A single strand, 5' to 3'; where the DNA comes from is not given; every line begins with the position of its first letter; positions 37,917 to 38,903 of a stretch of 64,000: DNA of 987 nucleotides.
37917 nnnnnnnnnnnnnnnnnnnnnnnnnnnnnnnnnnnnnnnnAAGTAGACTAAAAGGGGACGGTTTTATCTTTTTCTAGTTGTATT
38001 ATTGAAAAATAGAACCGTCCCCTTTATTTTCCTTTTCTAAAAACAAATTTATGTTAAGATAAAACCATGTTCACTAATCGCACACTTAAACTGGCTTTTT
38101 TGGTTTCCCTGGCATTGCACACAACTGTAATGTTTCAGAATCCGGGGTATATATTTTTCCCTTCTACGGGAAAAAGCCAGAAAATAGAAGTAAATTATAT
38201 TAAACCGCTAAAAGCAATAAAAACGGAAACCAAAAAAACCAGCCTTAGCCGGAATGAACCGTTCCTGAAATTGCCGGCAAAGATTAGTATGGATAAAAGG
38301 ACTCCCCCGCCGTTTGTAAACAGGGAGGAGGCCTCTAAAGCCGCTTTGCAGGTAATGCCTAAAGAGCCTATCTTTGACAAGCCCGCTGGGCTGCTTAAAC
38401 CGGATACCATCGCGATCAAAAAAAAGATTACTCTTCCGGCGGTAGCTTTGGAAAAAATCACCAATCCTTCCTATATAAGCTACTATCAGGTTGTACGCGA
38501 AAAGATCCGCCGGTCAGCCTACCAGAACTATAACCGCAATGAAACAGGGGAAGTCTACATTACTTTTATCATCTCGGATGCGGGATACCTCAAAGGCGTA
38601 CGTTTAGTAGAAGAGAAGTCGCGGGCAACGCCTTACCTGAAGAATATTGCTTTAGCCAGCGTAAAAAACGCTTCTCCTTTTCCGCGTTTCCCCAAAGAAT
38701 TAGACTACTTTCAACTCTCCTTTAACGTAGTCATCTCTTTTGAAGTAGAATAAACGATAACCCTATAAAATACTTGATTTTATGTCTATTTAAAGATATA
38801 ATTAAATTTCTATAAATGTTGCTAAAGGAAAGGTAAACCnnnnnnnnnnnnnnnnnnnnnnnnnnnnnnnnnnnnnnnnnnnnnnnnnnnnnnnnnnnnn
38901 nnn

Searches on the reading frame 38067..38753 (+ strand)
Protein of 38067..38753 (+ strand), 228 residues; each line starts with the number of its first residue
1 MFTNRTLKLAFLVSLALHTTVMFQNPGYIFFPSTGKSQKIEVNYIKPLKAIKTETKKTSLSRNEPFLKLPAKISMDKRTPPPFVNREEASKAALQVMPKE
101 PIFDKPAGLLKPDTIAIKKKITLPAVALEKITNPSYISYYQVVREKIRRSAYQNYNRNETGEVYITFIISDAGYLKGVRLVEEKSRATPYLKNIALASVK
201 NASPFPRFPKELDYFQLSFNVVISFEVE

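Call 18: search_protein_families(library=pfam, proteins=[window:38067-38753:+], max_evalue=0.001)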
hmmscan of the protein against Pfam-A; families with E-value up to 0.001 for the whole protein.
window:38067-38753:+ (228 aa): 1 family
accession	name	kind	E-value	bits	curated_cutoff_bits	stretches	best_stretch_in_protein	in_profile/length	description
PF03544.19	TonB_C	-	0.00084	20.2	24.6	0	157-225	12-77/79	Gram-negative bacterial TonB protein C-terminal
